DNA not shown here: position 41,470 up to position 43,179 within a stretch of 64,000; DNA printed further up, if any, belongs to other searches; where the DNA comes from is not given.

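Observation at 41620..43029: Chorismate mutase fused to a class I aminotransferase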

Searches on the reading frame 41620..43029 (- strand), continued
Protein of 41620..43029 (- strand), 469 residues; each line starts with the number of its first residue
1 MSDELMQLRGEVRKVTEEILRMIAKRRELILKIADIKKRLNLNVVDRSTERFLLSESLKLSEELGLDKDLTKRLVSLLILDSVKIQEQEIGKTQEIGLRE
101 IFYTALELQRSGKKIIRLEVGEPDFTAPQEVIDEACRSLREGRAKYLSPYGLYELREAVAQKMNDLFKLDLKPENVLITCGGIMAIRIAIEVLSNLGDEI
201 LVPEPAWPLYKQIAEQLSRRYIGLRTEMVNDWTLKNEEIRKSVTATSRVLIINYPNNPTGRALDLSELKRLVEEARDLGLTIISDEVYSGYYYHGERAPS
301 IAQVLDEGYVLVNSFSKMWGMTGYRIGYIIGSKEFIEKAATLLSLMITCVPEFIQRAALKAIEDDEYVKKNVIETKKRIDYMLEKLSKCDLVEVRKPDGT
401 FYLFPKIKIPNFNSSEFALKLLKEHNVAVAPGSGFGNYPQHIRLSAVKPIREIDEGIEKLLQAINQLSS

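Call 14: search_solved_structures(query=window:41620-42750:-, max_evalue=1e-20, show_alignments=0)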
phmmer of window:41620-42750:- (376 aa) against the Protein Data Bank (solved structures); distinct sequences matched with E-value up to 1e-20: 41.
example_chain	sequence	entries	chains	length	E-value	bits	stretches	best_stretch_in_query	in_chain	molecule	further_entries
2z61_A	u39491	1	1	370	4.2e-63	216.5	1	6-372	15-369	Probable aspartate aminotransferase 2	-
1o4s_A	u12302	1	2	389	3e-58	200.5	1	12-372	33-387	Aspartate aminotransferase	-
1xi9_A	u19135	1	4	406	4.7e-55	190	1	2-367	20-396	putative transaminase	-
1dju_A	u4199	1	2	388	6.6e-55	189.5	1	16-371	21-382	AROMATIC AMINOTRANSFERASE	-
1gd9_A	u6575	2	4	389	1.6e-54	188.2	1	16-371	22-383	ASPARTATE AMINOTRANSFERASE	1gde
1j32_A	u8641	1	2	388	1e-53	185.6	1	15-369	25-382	aspartate aminotransferase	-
1b5o_A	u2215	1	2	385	1.4e-51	178.6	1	11-368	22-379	PROTEIN (ASPARTATE AMINOTRANSFERASE)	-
1bkg_A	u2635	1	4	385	1.9e-51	178.1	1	11-368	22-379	ASPARTATE AMINOTRANSFERASE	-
1bjw_A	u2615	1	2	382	2.7e-51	177.6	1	11-366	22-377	ASPARTATE AMINOTRANSFERASE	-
1gc3_A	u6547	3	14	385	3.2e-51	177.4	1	11-368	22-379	ASPARTATE AMINOTRANSFERASE | PROTEIN (ASPARTATE AMINOTRANSFERASE)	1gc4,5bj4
1b5p_A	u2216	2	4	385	3.3e-51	177.3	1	11-368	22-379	PROTEIN (ASPARTATE AMINOTRANSFERASE) | ASPARTATE AMINOTRANSFERASE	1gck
5bj3_A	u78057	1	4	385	3.4e-51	177.3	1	11-368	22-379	PROTEIN (ASPARTATE AMINOTRANSFERASE)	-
4my5_A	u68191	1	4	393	9.5e-50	172.5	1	22-373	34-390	Putative amino acid aminotransferase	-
3h14_A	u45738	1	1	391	2e-48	168.2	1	8-369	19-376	Aminotransferase, classes I and II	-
5wmk_A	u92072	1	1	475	1.1e-46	162.5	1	12-374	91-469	Bifunctional aspartate aminotransferase and glutamate/aspartate-prephenate aminotransferas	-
5wmh_A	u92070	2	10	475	7.8e-46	159.7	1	12-374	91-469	Bifunctional aspartate aminotransferase and glutamate/aspartate-prephenate aminotransferas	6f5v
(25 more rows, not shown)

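Call 21: find_related_loci(query=A1, collection=genome_contigs, flank=10000)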
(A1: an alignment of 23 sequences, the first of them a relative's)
Query A1 (469 aa) in genome_contigs; peptide patterns used: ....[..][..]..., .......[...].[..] (x = any residue, [..] = any of these).
600 stretches matched a pattern (row limit reached: there are more); 598 encode a relative of the query (tblastn E <= 1e-3); the best 80 are kept; 80 distinct loci.
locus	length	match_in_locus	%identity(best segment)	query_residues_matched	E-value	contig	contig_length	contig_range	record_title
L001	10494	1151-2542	37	1-466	4e-97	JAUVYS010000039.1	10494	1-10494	MAG: Candidatus Bathyarchaeota archaeon isolate CSMAG_1248 CSMAG_1248_k141_907430_length_10494_cov_7.0000, whole genome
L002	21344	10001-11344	34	2-460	1e-78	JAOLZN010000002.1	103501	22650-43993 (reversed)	Nitrosopumilus sp. isolate AH-558-J19 AH-558-J19_NODE_2, whole genome shotgun sequence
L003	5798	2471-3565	37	96-460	2e-72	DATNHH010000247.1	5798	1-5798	MAG TPA_asm: Nitrososphaerales archaeon isolate SMAG_U11342 k141_1036089, whole genome shotgun sequence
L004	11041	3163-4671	30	2-467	3e-68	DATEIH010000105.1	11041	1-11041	MAG TPA_asm: Candidatus Nitrosocosmicus sp. isolate SMAG_U8832 k141_2185943, whole genome shotgun sequence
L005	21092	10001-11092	34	107-464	7e-66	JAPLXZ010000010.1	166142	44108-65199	MAG: Candidatus Pacearchaeota archaeon isolate LacPavin_0920_SED3_MAG_32_16 LacPavin_0920_SED3_scaffold_1052534, whole g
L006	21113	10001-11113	34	101-467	1e-65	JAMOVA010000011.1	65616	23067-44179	MAG: Crenarchaeota archaeon isolate PIR-30_metabat1_scaf2bin.051 PIR-30_scaffold_114_c1, whole genome shotgun sequence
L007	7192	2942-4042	35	97-467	2e-64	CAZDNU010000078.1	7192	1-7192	MAG TPA_asm: uncultured Fusobacteriales bacterium isolate SRP067234_co1_79 genome assembly, contig: k99_632075, whole ge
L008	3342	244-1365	34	97-467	2e-64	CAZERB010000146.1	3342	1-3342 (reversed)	MAG TPA_asm: uncultured Anaerolineales bacterium isolate binchicken_co395_1 genome assembly, contig: NODE_22032_length_3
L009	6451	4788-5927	35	80-460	2e-63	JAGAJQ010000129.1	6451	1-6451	MAG: Oscillospiraceae bacterium isolate RGIG8503 Water_deer_Cecum-2__c255569, whole genome shotgun sequence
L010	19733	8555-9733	33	76-459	7e-63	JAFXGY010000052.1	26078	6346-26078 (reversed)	MAG: Oscillospiraceae bacterium isolate RGIG6405 Sheep_Rectum-5__c669497, whole genome shotgun sequence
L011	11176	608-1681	33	100-460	1e-61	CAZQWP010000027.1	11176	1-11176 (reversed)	MAG TPA_asm: uncultured Methanosarcinales archaeon isolate binchicken_co42_22 genome assembly, contig: NODE_9423_length_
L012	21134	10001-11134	34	97-459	5e-62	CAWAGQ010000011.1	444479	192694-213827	MAG: uncultured Gemmatimonadaceae bacterium isolate MFD04944.bin.2.100 genome assembly, contig: contig_64486, whole geno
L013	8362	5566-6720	33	80-467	2e-61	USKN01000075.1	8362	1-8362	uncultured Clostridiales bacterium isolate UMGS1810 genome assembly, contig: NODE_4379_length_8362_cov_2.925244, whole g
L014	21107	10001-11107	32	91-460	9e-61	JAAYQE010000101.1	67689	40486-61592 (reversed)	MAG: Syntrophomonadaceae bacterium isolate AS22ysBPME_318 85411_AS22, whole genome shotgun sequence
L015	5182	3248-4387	31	76-460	1e-60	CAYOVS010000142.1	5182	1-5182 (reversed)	MAG TPA_asm: uncultured Peptococcaceae bacterium isolate SRP335695_co1_131 genome assembly, contig: NODE_7750_length_518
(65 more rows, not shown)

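Call 30: search_solved_structures(query=L002:11368-12216:+, max_evalue=0.01, show_alignments=5)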
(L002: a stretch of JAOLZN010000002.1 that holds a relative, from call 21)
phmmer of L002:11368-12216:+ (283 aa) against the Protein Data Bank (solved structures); distinct sequences matched with E-value up to 0.01: 6.
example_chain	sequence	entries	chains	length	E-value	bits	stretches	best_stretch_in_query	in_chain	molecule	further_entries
2pv7_A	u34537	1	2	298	3.4e-09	40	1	3-251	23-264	T-protein [Includes: Chorismate mutase (EC 5.4.99.5) (CM) and Prephenate dehydrogenase (EC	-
5t9f_A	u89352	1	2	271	7.8e-05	25.6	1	49-173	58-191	Prephenate dehydrogenase 1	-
5t95_A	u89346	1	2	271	8.2e-05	25.6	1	49-173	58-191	Prephenate dehydrogenase 1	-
5t9e_A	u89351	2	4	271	8.5e-05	25.5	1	49-173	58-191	Prephenate dehydrogenase 1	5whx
4wji_A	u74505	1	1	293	0.0026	20.7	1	46-190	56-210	Putative cyclohexadienyl dehydrogenase and ADH prephenate dehydrogenase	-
5t57_A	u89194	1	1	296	0.0036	20.2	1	2-103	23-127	Semialdehyde dehydrogenase NAD-binding protein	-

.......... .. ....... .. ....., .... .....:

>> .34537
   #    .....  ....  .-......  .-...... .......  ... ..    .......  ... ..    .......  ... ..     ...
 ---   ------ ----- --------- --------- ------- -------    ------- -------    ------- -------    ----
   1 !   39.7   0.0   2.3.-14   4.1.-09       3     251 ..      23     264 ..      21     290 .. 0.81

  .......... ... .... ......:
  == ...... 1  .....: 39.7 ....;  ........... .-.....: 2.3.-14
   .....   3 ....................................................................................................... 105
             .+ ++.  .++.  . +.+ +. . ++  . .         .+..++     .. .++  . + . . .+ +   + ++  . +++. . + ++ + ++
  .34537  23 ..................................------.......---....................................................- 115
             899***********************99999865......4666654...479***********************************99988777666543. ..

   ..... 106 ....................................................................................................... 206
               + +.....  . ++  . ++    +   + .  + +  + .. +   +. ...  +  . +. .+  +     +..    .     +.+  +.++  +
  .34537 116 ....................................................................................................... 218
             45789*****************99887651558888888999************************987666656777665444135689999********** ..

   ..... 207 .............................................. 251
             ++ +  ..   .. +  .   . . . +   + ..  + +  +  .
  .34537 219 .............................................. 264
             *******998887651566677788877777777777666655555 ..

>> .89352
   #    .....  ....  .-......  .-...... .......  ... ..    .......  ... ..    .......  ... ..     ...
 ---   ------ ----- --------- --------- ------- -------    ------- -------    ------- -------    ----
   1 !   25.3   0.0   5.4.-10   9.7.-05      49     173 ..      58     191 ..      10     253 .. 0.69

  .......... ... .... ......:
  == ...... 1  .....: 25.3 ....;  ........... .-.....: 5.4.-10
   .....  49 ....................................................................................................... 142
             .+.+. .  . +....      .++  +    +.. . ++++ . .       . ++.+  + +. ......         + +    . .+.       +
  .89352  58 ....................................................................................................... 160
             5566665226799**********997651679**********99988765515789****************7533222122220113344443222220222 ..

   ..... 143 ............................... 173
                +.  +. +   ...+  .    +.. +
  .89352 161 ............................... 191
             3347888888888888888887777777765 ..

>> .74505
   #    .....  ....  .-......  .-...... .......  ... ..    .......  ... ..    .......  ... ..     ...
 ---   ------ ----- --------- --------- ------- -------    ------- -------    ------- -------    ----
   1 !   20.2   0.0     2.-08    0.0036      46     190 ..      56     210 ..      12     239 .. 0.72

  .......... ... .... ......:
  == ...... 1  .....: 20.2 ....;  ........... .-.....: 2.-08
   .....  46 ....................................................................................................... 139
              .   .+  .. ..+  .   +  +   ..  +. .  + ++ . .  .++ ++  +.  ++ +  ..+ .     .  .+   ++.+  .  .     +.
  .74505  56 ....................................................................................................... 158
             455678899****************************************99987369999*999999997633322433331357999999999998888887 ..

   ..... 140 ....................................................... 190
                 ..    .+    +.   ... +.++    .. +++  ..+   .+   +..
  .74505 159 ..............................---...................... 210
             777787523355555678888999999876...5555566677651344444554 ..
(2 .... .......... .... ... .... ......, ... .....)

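Call 31: find_encoding_contigs(protein=P0033, flank=8000, max_places=3)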
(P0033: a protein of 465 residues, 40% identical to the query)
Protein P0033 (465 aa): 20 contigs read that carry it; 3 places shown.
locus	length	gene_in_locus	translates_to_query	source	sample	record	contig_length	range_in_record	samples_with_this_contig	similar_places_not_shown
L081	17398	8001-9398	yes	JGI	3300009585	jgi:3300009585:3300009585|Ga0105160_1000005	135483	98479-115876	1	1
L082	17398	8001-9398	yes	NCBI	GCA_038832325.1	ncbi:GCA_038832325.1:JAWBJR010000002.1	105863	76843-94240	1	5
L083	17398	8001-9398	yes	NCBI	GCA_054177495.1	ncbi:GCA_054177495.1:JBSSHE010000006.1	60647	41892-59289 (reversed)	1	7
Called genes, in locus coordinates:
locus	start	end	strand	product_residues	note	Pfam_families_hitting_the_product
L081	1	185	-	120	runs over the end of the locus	PF01981:PTH2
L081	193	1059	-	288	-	PF00288:GHMP_kinases_N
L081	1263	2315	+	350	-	PF01118:Semialdhyde_dh, PF02774:Semialdhyde_dhC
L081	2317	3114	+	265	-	PF01791:DeoC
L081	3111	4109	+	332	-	PF01959:DHQS, PF26558:DHQS_2nd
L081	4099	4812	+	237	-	PF01487:DHquinase_I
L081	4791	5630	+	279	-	PF08501:Shikimate_dh_N, PF01488:Shikimate_DH (weak), PF18317:SDH_C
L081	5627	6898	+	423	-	PF00275:EPSP_synthase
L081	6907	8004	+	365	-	PF01264:Chorismate_synt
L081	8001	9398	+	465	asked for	PF01817:CM_2, PF00155:Aminotran_1_2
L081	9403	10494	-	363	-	PF00005:ABC_tran, PF13304:AAA_21 (faint), PF17912:OB_MalK, PF08402:TOBE_2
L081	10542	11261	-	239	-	PF00398:RrnaAD, PF13489:Methyltransf_23 (weak), PF05175:MTS (weak), PF13649:Methyltransf_25, PF13847:Methyltransf_31, PF08241:Methyltransf_11, PF08242:Methyltransf_12 (weak)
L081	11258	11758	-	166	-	PF04919:DUF655, PF14579:HHH_6 (weak)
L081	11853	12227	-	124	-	PF03874:RNA_pol_Rpb4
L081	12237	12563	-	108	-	PF01157:Ribosomal_L21e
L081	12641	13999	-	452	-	PF22023:Pus10_THUMP_arc, PF21238:Pus10_C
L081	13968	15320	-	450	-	PF02881:SRP54_N, PF00448:SRP54, PF02492:cobW, PF03205:MobB (faint), PF13401:AAA_22 (weak), PF13604:AAA_30 (faint), PF01656:CbiA (faint), PF02978:SRP_SPB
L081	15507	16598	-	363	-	PF07690:MFS_1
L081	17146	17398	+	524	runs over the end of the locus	PF01654:Cyt_bd_oxida_I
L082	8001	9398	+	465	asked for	PF01817:CM_2, PF00155:Aminotran_1_2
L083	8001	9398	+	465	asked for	PF01817:CM_2, PF00155:Aminotran_1_2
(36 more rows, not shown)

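Call 32: find_encoding_contigs(protein=P0071, flank=8000, max_places=2)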
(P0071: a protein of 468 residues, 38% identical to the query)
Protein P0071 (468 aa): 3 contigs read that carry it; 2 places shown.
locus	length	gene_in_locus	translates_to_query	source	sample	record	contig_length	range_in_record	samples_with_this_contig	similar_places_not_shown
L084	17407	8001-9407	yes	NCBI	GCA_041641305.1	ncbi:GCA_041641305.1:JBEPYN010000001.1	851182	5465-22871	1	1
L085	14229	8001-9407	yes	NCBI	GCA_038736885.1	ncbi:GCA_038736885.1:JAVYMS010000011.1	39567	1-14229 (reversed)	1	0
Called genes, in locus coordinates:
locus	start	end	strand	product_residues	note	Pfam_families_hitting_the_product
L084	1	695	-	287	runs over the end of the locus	PF01695:IstB_IS21 (faint), PF00005:ABC_tran, PF02463:SMC_N (weak), PF13304:AAA_21 (faint)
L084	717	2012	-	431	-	PF20695:UbiD_N, PF01977:UbiD, PF20696:UbiD_C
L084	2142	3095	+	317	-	PF00296:Bac_luciferase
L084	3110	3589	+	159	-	PF04314:LpqE-like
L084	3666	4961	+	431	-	PF00009:GTP_EFTU, PF03144:GTP_EFTU_D2, PF03143:GTP_EFTU_D3, PF22594:GTP-eEF1A_C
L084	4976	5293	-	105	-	PF00338:Ribosomal_S10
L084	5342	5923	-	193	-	PF12679:ABC2_membrane_2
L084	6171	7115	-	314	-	PF00005:ABC_tran, PF13304:AAA_21 (faint)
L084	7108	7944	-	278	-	-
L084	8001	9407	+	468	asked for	PF01817:CM_2, PF00155:Aminotran_1_2, PF01053:Cys_Met_Meta_PP (weak)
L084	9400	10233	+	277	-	PF01266:DAO (weak), PF01488:Shikimate_DH (weak), PF02737:3HCDH_N (faint), PF03446:NAD_binding_2, PF03807:F420_oxidored, PF13450:NAD_binding_8 (weak), PF02153:PDH_N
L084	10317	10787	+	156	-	PF00881:Nitroreductase, PF14512:TM1586_NiRdase (weak), PF00881:Nitroreductase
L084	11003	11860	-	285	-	-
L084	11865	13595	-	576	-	PF13632:Glyco_trans_2_3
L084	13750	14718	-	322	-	PF01261:AP_endonuc_2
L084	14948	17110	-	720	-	PF03030:H_PPase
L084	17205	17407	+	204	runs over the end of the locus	PF00174:Oxidored_molyb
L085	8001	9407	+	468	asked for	PF01817:CM_2, PF00155:Aminotran_1_2, PF01053:Cys_Met_Meta_PP (weak)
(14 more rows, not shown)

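Call 36: find_encoding_contigs(protein=window:41620-43029:-, flank=3000, max_places=3)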
Protein window:41620-43029:- (469 aa): no gene with exactly this product is on record in the collection.
